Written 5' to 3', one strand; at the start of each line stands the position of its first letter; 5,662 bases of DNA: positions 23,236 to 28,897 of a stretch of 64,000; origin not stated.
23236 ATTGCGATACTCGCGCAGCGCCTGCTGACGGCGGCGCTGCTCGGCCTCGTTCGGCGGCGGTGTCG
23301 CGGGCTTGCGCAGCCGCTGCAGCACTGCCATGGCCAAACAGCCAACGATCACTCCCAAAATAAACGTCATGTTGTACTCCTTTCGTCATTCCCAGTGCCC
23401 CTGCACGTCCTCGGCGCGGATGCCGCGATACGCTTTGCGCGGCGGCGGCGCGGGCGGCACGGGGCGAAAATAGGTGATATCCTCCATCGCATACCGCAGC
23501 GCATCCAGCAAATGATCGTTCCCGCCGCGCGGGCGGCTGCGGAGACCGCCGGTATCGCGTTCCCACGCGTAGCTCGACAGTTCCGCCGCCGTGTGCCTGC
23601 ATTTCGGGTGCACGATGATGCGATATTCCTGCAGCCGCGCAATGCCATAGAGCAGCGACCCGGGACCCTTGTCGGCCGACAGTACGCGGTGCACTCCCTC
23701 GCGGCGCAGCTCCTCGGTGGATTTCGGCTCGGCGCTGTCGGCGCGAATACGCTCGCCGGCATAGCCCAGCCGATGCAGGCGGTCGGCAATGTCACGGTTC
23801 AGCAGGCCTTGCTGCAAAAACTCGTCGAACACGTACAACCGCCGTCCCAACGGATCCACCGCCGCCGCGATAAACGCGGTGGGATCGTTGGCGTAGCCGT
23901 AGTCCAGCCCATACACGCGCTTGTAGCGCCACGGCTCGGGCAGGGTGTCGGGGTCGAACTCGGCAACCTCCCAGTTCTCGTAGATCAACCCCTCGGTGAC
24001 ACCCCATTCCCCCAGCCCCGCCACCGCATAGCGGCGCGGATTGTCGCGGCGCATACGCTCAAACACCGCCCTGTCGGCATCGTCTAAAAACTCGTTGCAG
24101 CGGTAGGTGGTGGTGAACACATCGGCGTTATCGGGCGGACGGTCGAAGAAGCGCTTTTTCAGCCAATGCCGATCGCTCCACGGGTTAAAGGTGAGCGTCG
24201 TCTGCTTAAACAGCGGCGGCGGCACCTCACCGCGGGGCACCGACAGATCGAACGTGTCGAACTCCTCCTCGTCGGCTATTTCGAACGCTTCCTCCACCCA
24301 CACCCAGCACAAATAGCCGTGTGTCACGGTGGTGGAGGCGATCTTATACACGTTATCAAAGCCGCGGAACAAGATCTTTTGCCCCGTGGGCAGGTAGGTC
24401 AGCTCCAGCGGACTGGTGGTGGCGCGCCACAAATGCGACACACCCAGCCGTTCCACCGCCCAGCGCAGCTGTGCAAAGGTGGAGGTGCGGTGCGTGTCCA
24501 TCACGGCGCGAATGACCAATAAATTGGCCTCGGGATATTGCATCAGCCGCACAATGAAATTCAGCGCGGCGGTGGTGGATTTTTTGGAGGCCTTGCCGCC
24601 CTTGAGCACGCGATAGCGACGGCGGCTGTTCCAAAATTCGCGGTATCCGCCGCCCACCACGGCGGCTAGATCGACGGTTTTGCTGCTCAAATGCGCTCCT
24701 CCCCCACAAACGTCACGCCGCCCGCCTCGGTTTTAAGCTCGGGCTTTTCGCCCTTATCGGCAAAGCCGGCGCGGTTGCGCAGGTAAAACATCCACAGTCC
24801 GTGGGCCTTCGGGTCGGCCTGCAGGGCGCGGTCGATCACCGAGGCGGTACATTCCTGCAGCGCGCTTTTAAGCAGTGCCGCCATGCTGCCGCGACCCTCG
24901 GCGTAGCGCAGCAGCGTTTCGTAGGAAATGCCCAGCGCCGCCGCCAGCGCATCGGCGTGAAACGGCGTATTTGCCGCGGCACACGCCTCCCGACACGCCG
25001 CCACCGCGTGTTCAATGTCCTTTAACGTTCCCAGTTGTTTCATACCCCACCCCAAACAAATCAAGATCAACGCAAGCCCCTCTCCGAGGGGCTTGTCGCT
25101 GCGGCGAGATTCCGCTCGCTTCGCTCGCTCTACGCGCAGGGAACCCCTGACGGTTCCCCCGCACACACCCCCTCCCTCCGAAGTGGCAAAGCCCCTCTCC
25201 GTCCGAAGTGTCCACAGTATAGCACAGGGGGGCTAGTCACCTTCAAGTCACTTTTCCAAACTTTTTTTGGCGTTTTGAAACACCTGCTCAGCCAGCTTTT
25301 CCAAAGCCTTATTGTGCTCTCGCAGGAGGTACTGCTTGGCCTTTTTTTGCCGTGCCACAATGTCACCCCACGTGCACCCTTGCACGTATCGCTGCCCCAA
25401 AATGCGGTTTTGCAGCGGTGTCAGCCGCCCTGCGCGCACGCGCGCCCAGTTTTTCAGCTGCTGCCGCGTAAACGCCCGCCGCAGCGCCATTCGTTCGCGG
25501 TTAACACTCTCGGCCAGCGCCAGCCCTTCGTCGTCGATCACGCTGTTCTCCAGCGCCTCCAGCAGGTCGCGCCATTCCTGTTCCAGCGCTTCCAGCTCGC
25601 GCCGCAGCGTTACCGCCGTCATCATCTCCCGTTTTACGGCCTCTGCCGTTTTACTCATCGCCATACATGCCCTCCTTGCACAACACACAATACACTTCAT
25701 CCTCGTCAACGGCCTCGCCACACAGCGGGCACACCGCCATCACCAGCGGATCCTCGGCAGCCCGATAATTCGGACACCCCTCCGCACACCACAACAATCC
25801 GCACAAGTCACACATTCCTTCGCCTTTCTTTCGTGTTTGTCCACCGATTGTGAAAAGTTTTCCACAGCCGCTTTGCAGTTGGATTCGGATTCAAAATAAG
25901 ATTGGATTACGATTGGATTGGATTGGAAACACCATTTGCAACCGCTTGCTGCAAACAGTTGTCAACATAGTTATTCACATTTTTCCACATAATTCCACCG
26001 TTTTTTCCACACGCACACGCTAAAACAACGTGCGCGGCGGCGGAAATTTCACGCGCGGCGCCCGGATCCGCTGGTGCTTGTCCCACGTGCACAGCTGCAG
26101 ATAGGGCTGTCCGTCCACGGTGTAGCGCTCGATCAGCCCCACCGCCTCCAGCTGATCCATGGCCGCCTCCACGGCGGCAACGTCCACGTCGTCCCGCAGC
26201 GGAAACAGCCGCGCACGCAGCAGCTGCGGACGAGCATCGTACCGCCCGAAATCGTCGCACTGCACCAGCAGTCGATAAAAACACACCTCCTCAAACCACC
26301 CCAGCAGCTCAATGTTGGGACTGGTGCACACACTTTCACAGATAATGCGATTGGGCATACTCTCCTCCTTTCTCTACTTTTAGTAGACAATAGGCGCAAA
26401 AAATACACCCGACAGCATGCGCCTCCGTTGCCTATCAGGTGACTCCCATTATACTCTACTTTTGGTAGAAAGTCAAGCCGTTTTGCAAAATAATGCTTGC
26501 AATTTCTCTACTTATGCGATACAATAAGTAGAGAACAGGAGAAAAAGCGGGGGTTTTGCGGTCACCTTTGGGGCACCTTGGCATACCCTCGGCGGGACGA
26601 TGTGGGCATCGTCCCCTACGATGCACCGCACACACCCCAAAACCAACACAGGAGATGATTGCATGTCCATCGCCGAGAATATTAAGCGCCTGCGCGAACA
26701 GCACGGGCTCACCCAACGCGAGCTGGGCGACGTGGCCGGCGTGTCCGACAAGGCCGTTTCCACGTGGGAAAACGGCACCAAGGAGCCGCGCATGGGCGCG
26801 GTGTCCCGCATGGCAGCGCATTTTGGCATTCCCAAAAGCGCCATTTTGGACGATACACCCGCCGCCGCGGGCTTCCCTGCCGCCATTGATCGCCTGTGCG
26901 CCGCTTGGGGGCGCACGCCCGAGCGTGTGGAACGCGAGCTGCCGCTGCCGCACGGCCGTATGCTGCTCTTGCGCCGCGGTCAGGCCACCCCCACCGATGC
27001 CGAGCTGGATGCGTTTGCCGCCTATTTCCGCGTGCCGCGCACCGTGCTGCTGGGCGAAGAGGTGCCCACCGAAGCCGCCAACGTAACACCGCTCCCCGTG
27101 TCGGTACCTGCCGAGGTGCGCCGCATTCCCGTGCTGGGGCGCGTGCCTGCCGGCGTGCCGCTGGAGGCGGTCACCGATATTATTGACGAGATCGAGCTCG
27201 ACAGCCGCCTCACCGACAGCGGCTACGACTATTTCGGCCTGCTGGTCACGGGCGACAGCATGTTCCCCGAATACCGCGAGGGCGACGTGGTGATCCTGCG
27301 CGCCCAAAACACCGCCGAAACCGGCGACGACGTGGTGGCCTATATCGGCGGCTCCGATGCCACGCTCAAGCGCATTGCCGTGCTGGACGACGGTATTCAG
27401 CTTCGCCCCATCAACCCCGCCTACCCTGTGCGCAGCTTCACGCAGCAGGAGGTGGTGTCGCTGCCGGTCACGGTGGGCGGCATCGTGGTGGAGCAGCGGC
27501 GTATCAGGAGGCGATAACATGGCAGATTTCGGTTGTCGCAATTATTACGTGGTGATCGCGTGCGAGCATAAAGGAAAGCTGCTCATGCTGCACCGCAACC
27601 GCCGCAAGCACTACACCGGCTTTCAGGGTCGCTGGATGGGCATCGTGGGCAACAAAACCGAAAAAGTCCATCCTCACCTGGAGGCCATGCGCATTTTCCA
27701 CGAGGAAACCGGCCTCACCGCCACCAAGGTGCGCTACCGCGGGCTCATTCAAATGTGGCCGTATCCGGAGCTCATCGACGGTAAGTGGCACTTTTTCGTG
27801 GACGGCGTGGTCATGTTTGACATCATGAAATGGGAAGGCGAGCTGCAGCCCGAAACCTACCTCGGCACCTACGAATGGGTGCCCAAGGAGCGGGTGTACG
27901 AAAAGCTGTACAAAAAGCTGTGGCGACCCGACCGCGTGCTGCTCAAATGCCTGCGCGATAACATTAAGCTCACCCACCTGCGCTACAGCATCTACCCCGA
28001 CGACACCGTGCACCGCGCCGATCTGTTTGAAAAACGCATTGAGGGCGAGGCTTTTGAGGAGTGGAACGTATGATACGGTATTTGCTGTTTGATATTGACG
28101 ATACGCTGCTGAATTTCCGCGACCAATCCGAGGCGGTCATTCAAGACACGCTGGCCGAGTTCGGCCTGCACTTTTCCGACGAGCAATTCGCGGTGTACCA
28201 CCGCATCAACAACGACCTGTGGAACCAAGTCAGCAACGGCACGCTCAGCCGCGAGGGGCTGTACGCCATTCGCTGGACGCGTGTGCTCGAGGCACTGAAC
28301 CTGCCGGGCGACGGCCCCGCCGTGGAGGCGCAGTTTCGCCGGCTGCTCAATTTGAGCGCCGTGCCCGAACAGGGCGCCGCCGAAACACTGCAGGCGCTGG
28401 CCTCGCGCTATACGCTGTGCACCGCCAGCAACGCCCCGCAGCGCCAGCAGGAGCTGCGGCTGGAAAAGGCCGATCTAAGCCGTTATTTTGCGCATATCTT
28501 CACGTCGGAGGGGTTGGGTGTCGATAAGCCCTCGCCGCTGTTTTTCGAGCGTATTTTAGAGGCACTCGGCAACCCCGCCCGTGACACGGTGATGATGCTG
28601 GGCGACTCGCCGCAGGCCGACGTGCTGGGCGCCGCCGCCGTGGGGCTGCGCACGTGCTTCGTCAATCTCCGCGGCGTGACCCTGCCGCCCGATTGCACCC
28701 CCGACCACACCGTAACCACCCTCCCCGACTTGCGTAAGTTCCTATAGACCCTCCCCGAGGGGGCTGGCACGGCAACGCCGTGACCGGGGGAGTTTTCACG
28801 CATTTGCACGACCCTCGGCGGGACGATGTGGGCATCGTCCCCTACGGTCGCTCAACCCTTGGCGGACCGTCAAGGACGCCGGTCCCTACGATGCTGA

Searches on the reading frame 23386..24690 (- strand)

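Call 44: search_protein_families(library=pfam, proteins=[window:23386-24690:-], max_evalue=0.0001)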
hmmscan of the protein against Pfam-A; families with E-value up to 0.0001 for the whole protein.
window:23386-24690:- (434 aa): 2 families
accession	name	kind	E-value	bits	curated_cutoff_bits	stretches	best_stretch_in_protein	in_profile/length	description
PF04466.19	Terminase_3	-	3e-49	167.8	23.2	1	24-228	2-201/201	Phage terminase large subunit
PF17288.8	Terminase_3C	-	2e-22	80.7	26.7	1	263-404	1-155/155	Terminase RNAseH like domain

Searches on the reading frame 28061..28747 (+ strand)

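Call 16: search_protein_families(library=pfam, proteins=[window:28061-28747:+], max_evalue=0.001)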
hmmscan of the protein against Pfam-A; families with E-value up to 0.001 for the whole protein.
window:28061-28747:+ (228 aa): 3 families
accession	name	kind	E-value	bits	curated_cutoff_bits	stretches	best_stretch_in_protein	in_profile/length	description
PF00702.32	Hydrolase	-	4.2e-20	73.4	26.4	1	5-195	1-191/191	haloacid dehalogenase-like hydrolase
PF13419.12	HAD_2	-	9.4e-19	68.6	23.8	1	8-201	1-178/178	Haloacid dehalogenase-like hydrolase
PF13242.12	Hydrolase_like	-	2e-12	47.3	22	1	155-223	3-74/75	HAD-hyrolase-like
